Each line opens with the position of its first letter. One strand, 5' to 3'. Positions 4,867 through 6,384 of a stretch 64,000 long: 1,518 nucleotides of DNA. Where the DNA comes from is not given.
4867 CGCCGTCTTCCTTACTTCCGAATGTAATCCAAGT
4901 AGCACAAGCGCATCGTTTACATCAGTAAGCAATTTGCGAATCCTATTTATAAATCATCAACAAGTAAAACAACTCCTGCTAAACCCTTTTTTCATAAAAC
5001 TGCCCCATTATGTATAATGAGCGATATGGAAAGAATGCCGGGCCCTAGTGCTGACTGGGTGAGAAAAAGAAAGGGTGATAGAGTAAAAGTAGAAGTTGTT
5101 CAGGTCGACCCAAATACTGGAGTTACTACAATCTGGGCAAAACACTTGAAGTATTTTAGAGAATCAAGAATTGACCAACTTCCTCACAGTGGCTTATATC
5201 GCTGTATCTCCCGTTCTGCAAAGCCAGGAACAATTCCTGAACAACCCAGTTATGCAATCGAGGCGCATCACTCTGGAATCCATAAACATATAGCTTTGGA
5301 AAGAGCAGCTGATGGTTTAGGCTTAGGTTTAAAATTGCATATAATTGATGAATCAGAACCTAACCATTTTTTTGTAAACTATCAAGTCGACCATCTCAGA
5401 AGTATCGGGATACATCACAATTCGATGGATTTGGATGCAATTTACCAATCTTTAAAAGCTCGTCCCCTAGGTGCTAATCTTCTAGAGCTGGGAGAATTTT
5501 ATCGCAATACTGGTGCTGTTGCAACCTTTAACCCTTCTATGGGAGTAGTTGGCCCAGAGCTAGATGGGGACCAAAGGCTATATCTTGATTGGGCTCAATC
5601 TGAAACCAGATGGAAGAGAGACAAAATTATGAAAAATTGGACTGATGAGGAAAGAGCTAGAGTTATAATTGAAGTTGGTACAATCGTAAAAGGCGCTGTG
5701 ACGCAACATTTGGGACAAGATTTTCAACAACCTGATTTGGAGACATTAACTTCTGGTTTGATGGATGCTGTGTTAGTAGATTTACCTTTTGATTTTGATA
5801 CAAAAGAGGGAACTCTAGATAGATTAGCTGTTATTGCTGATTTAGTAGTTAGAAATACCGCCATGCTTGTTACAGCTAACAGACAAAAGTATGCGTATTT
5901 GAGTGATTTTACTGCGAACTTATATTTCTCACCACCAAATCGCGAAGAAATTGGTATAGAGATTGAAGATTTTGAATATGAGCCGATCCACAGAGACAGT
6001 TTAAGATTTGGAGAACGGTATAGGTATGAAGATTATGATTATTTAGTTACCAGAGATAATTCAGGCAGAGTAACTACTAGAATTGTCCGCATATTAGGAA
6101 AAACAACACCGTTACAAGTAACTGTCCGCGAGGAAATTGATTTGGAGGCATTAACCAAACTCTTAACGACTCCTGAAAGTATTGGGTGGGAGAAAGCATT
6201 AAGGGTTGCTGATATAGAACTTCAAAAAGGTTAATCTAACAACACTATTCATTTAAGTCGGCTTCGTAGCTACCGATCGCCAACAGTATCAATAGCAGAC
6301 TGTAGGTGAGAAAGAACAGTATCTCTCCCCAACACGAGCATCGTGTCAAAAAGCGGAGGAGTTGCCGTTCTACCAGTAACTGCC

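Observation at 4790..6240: AT-rich 405-aa orphan gene beside the tRNA-Gln 5' side, possible horizontally acquired defence or accessory gene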

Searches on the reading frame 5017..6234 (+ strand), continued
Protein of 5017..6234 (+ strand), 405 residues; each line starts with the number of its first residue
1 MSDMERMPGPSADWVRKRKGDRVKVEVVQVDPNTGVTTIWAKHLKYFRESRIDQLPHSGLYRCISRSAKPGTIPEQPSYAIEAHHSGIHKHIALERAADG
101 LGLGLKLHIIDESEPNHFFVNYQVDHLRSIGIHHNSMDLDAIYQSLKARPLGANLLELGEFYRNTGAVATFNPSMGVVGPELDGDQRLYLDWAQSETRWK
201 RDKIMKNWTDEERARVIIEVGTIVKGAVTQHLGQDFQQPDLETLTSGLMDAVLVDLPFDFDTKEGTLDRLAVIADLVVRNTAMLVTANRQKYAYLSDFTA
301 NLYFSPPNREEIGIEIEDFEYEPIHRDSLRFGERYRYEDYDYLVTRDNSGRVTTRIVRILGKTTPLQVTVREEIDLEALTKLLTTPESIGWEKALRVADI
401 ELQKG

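Call 53: search_solved_structures(query=A1, max_evalue=10)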
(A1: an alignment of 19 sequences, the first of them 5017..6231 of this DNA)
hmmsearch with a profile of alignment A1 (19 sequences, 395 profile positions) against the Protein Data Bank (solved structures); distinct sequences matched with E-value up to 10: 9.
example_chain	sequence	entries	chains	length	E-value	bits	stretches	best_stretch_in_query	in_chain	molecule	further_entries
8cws_A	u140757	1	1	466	3.3e-06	29.7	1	211-249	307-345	F4132-2 Chain A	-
8cwy_A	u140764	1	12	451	4e-06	29.5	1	211-249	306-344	T32-15-1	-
5cwb_A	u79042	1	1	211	0.013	17.9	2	212-275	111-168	Designed helical repeat protein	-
7mwr_B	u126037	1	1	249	0.024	17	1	207-250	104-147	LHD101B4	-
1w88_A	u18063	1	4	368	0.038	16.4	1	189-259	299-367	PYRUVATE DEHYDROGENASE E1 COMPONENT, ALPHA SUBUNIT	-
1w85_A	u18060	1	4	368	0.038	16.4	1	189-259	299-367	PYRUVATE DEHYDROGENASE E1 COMPONENT, ALPHA SUBUNIT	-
3duf_A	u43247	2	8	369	0.039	16.3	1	189-259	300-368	Pyruvate dehydrogenase E1 component subunit alpha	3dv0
3dva_A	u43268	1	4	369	0.039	16.3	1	189-259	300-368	Pyruvate dehydrogenase E1 component subunit alpha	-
9drl_A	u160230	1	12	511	0.24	13.7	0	207-250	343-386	T33-549_B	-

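Call 57: fold_search(model_id=the predicted structure, library=pdb)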
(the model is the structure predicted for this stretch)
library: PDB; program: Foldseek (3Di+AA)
matches with E <= 10: 555; with E <= 0.001: 0
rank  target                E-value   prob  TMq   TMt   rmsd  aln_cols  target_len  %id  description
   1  6g6u_A                6.1e-02  0.54  0.15  0.20  16.0       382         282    7  The dynamic nature of the VDAC1 channels in bilayers: human VDAC1 at 2.7 Angstrom resolution (released 2019-04-10)
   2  9ea7                  6.1e-02  0.14  0.14  0.03  26.3       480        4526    7  The Structure of ApoB100 from Human Low-Density Lipoprotein (released 2024-12-18)
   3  7kuh                  6.4e-02  0.72  0.19  0.25  17.3       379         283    6  MicroED structure of mVDAC (released 2020-12-23)
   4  6g73_B                7.1e-02  0.72  0.20  0.27  20.2       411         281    7  The dynamic nature of the VDAC1 channels in bilayers: human VDAC1 at 3.3 Angstrom resolution (released 2019-04-24)
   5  9eih_F                7.5e-02  0.63  0.19  0.24  17.3       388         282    6  Import stalled PINK1 TOM complex (released 2025-03-12)
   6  8tar_I                7.5e-02  0.09  0.12  0.08  27.6       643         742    7  APC/C-CDH1-UBE2C-Ubiquitin-CyclinB-NTD (released 2023-09-27)
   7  8zaw                  8.3e-02  0.08  0.11  0.09  21.6       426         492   10  Crystal structure of PNPase in Anabaena (released 2025-04-30)
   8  4nbq_B                8.3e-02  0.07  0.10  0.07  21.9       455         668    8  Structure of the polynucleotide phosphorylase (CBU_0852) from Coxiella burnetii (released 2015-06-17)
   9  5efv_C                8.7e-02  0.06  0.10  0.07  28.3       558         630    7  The host-recognition device of Staphylococcus aureus phage Phi11 (released 2016-05-25)
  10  9ibh_C                1.4e-01  0.08  0.11  0.08  24.0       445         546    8  Salmonella typhimurium polynucleotide phosphorylase in complex with recognition site of RNase E (released 2025-07-30)
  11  5bvq_A                1.5e-01  0.97  0.13  0.35   4.2        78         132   19  Ligand-unbound pFABP4 (released 2015-08-05)
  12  6v8i_AH               1.5e-01  0.07  0.12  0.08  29.2       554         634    7  Composite atomic model of the Staphylococcus aureus phage 80alpha baseplate (released 2020-03-04)
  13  9jvq_A                1.7e-01  0.54  0.19  0.25  15.8       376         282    6  Yeast Mitochondrial PORIN complex (released 2025-08-13)
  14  6d6k_B                1.8e-01  0.05  0.10  0.08  23.0       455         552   10  Structure of polyribonucleotide nucleotidyltransferase from Acinetobacter baumannii (released 2018-05-02)
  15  5xdn_A                2.0e-01  0.54  0.20  0.26  17.4       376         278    7  Crystal structure of human voltage-dependent anion channel 1 (hVDAC1) in P22121 space group (released 2017-06-28)
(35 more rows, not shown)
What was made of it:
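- On G-box/TCP, OspA or MORN-type beta-meander folds: Best Foldseek PDB E is 0.06 with TM <= 0.2 (call 57).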

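Call 58: fold_search(model_id=the predicted structure, library=viral)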
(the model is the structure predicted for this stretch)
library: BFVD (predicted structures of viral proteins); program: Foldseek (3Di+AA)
matches with E <= 10: 607; with E <= 0.001: 1
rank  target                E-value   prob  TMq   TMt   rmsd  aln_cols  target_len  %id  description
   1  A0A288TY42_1          8.0e-04  0.47  0.13  0.05  33.5       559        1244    8  Putative tail fiber [Enterococcus phage EFP01]
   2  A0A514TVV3            4.1e-03  0.54  0.11  0.15  26.7       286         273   14  Uncharacterized protein [Aeromonas phage D3]
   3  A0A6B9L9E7            1.9e-02  0.16  0.08  0.08  45.0       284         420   10  AAA family ATPase [Flavobacterium phage vB_FspM_pippi8-1]
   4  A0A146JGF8            2.4e-02  0.91  0.15  0.24   9.1       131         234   14  (no name in the UniProt tables at hand)
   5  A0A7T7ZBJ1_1          4.4e-02  0.21  0.12  0.07  28.8       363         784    9  (no name in the UniProt tables at hand)
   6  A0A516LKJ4            6.2e-02  0.10  0.13  0.14  22.4       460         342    8  (no name in the UniProt tables at hand)
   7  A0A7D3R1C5            6.6e-02  0.30  0.19  0.09  28.7       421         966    8  Zinc finger RING/FYVE/PHD-type protein [Fadolivirus FV1/VV64]
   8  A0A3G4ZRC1            6.9e-02  0.33  0.15  0.14  23.3       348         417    9  Uncharacterized protein [Dasosvirus sp.]
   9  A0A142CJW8            9.4e-02  0.44  0.13  0.27  19.2       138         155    8  (no name in the UniProt tables at hand)
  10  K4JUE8                1.1e-01  0.72  0.13  0.26  11.9       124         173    9  (no name in the UniProt tables at hand)
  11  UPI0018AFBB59         1.1e-01  0.15  0.12  0.09  26.7       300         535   12  (no name look-up for this kind of identifier)
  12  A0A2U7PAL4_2          1.1e-01  0.16  0.15  0.08  21.7       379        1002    8  (no name in the UniProt tables at hand)
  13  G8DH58                1.2e-01  0.21  0.18  0.08  22.5       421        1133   10  (no name in the UniProt tables at hand)
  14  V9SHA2                1.3e-01  0.90  0.21  0.38   8.2       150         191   11  Uncharacterized protein [Tunisvirus fontaine2]
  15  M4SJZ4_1              1.3e-01  0.15  0.14  0.06  18.4       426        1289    6  LamG-like jellyroll fold domain-containing protein (Fragment) [Synechococcus phage Syn30]
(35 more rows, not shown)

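Call 60: search_protein_families(library=pfam, alignment_id=A1, max_evalue=0.1)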
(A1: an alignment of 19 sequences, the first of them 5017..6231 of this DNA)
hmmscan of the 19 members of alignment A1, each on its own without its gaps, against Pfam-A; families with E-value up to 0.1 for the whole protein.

A. member 1, window:5017-6231:+ (405 aa): 0 families

B. families by the number of members that match (of 19 scanned): 10 families
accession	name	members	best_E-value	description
PF25432.1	FF_PRPF40A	1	0.002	PRPF40A-like, FF domain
PF19349.4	DUF5927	1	0.016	Family of unknown function (DUF5927)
PF09650.15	PHA_gran_rgn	1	0.033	Putative polyhydroxyalkanoic acid system protein (PHA_gran_rgn)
PF18476.7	PIN_8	1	0.041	PIN like domain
PF25547.1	WXG100_2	1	0.05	WXG100 like domain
PF25795.1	TPR_XPO7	1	0.066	Exportin-7-like, TPR repeats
PF00213.23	OSCP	1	0.069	ATP synthase delta (OSCP) subunit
PF02572.21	CobA_CobO_BtuR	1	0.078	ATP:corrinoid adenosyltransferase BtuR/CobO/CobP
PF15418.12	DUF4625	1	0.089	Domain of unknown function (DUF4625)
PF24872.1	DUF2110_N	1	0.097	DUF2110 N-terminal domain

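Call 62: find_related_loci(query=A2, collection=metagenome_contigs, flank=10000)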
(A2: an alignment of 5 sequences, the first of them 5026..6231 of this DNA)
Query A2 (402 aa) in metagenome_contigs; peptide patterns used: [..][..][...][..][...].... (x = any residue, [..] = any of these).
26 stretches matched a pattern; 1 encode a relative of the query (tblastn E <= 1e-3); 1 distinct loci.
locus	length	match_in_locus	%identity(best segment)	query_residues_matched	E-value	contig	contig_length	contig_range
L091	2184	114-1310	35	6-401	4e-71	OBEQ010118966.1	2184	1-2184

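Call 63: find_related_loci(query=A2, collection=viral_contigs, flank=10000)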
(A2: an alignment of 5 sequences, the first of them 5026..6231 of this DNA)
Query A2 (402 aa) in viral_contigs; peptide patterns used: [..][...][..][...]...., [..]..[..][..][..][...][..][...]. (x = any residue, [..] = any of these).
42 stretches matched a pattern, but none encodes a relative of the query by tblastn (E <= 1e-3).

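Call 74: list_cluster_members(proteins=[P0001, window:5017-6231:+, P0027, P0031, P0032, P0002, P0003, P0004, P0016, P0019])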
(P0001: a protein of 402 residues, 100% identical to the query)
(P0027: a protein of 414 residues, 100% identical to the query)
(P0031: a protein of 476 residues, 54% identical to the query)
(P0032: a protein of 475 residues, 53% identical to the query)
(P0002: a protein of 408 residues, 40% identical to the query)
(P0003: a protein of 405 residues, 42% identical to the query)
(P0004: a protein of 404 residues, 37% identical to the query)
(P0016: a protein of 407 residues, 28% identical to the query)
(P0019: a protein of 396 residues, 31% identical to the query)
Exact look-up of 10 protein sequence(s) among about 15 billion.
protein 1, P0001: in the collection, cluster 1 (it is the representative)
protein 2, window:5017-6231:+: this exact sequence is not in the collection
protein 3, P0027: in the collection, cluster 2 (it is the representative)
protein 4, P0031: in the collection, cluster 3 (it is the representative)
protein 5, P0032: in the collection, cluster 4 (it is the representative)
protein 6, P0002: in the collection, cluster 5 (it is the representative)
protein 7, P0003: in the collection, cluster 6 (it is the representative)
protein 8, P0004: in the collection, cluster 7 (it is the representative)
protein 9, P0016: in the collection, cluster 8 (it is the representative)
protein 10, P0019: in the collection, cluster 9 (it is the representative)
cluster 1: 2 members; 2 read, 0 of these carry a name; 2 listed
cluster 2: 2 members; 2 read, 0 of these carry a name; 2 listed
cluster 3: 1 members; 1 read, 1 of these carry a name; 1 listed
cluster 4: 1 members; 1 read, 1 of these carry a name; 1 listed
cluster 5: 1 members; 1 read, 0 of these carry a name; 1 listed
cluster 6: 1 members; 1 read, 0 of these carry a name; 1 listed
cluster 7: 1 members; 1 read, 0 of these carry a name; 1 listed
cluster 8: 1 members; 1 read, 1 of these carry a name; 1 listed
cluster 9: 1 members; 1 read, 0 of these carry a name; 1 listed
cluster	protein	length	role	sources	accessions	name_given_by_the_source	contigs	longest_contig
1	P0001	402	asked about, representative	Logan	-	-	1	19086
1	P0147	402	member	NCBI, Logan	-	-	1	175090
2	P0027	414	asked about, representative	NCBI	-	-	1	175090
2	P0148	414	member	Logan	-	-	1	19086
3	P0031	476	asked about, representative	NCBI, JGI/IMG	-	glutamyl-tRNA synthetase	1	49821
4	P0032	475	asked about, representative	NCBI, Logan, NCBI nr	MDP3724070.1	MAG: glutamate--tRNA ligase [bacterium] | glutamate--tRNA ligase [bacterium]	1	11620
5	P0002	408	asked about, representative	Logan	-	-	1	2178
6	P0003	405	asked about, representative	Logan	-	-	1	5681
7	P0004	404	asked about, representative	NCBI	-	-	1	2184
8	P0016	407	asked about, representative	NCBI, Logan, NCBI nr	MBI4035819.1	hypothetical protein HY383_02635 [Candidatus Daviesbacteria bacterium] | hypothetical protein [Candidatus Daviesbacteria bacterium]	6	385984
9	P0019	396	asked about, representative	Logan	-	-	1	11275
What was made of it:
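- Member P0016 is MBI4035819.1 from Candidatus Daviesbacteria (call 74).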

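Call 83: search_protein_families(library=pfam, proteins=[L089:148-1368:+, L089:1816-3243:+, L003:54-1061:-, L003:2469-3110:+, L088:1075-1581:-, L088:1614-1997:-, L088:2090-2632:+, L002:471-722:-, L090:4402-4953:-], max_evalue=0.01)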
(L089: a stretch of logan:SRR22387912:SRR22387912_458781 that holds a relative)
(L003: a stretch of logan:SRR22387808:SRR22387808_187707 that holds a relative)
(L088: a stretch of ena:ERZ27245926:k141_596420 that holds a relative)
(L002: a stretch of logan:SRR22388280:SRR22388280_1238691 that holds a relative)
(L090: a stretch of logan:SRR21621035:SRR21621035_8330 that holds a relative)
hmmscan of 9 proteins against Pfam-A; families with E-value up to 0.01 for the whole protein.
L089:148-1368:+ (406 aa): 0 families

L089:1816-3243:+ (475 aa): 0 families

L003:54-1061:- (335 aa): 1 family
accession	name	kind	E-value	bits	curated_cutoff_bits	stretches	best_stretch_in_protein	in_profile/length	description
PF13489.12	Methyltransf_23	-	0.0022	18.2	27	1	230-296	74-138/164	Methyltransferase domain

L003:2469-3110:+ (213 aa): 0 families

L088:1075-1581:- (168 aa): 0 families

L088:1614-1997:- (127 aa): 0 families

L088:2090-2632:+ (180 aa): 0 families

L002:471-722:- (83 aa): 1 family
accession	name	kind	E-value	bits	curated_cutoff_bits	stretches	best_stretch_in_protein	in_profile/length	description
PF02604.26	PhdYeFM_antitox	-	0.0002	21.5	29.8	1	5-35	2-33/74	Antitoxin Phd_YefM, type II toxin-antitoxin system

L090:4402-4953:- (183 aa): 6 families
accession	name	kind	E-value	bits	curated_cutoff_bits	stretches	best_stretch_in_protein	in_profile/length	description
PF13238.12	AAA_18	-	9e-13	49.2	29.4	1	6-130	1-117/128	AAA domain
PF13207.12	AAA_17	-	5.5e-07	30.4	27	1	9-123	1-121/136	AAA domain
PF21448.3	DNMK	-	1.4e-05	25.3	27.1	0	5-44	2-42/232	Deoxynucleotide monophosphate kinase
PF01121.26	CoaE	-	0.0011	19.1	27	0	106-171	125-178/180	Dephospho-CoA kinase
PF08438.16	YGR210-like_G4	-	0.0039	18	24.7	0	91-181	9-97/108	Obg-like GTPase YGR210-like, G4 motif-containing domain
PF01712.25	dNK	-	0.0042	17.3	27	1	6-29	1-24/203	Deoxynucleoside kinase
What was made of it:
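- The 406-aa L089 protein has no toxin domain (call 83).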

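Call 93: search_protein_families(library=padloc, alignment_id=A1, max_evalue=0.1)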
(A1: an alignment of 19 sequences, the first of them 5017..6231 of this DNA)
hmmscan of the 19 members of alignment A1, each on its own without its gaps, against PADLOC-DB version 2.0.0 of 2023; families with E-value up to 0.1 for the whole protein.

A. member 1, window:5017-6231:+ (405 aa): 0 families

B. families by the number of members that match (of 19 scanned): 1 family
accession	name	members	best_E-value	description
PDLC04875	PDC-S05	1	0.01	-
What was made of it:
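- On Known anti-phage defence systems (PADLOC-DB 2.0): One of 19 family members hits PDC-S05 at E 0.01 (call 93).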

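Call 94: search_protein_families(library=phrogs, alignment_id=A1, max_evalue=0.1)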
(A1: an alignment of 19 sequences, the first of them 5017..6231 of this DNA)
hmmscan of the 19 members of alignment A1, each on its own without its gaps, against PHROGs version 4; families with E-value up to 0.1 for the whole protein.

A. member 1, window:5017-6231:+ (405 aa): 0 families

B. families by the number of members that match (of 19 scanned): 9 families
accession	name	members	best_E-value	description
phrog_806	-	1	0.016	-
phrog_10711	-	1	0.021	-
phrog_28160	-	1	0.038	-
phrog_24759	-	1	0.039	methyltransferase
phrog_6081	-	1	0.047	-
phrog_5816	-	1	0.05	-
phrog_35403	-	1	0.054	-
phrog_9117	-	1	0.062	-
phrog_7168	-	1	0.097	homing endonuclease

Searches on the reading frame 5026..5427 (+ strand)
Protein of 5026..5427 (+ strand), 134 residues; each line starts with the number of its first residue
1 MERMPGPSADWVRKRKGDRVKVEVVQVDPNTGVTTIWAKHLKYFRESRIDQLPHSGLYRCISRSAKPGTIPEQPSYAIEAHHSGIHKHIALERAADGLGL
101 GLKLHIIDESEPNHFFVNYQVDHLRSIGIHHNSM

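Call 87: search_solved_structures(query=A3, max_evalue=10)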
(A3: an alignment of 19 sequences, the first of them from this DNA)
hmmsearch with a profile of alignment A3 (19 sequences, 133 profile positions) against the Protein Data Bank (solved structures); distinct sequences matched with E-value up to 10: 1.
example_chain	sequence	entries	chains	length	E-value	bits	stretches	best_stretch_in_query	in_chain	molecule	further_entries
9n2z_A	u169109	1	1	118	1.4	12.6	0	76-127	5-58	LM2363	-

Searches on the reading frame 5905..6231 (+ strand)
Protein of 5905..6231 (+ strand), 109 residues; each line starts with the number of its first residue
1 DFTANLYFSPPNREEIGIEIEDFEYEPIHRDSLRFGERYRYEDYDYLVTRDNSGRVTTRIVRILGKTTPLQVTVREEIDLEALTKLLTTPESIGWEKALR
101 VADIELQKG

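Call 88: search_solved_structures(query=A4, max_evalue=10)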
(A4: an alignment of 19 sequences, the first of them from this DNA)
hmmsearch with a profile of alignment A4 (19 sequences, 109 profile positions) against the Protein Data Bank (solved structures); distinct sequences matched with E-value up to 10: 8.
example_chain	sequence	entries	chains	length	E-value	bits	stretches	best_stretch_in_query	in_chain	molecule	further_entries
9uyh_R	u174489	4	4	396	0.88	12.8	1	8-64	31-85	Chemerin-like receptor 2,Vasopressin V2 receptor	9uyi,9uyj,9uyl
9uym_R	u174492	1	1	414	0.94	12.7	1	8-64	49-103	Chemerin-like receptor 2,Vasopressin V2 receptor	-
9uyn_R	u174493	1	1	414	0.94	12.7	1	8-64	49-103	Chemerin-like receptor 2,Vasopressin V2 receptor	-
2jxm_B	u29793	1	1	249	1.1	12.5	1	41-84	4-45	Cytochrome f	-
1e2w_A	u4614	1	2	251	1.3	12.2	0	41-81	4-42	CYTOCHROME F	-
1e2v_A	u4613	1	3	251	1.4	12.1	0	41-81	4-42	CYTOCHROME F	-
1cfm_A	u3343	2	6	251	1.4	12.1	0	41-81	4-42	CYTOCHROME F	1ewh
1e2z_A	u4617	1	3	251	1.4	12.1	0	41-81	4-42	CYTOCHROME F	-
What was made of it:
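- Tried and rejected: PDB sequence profiles for the whole protein and for the N and C domains matched only designed helical repeats or noise (calls 53, 87, 88).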
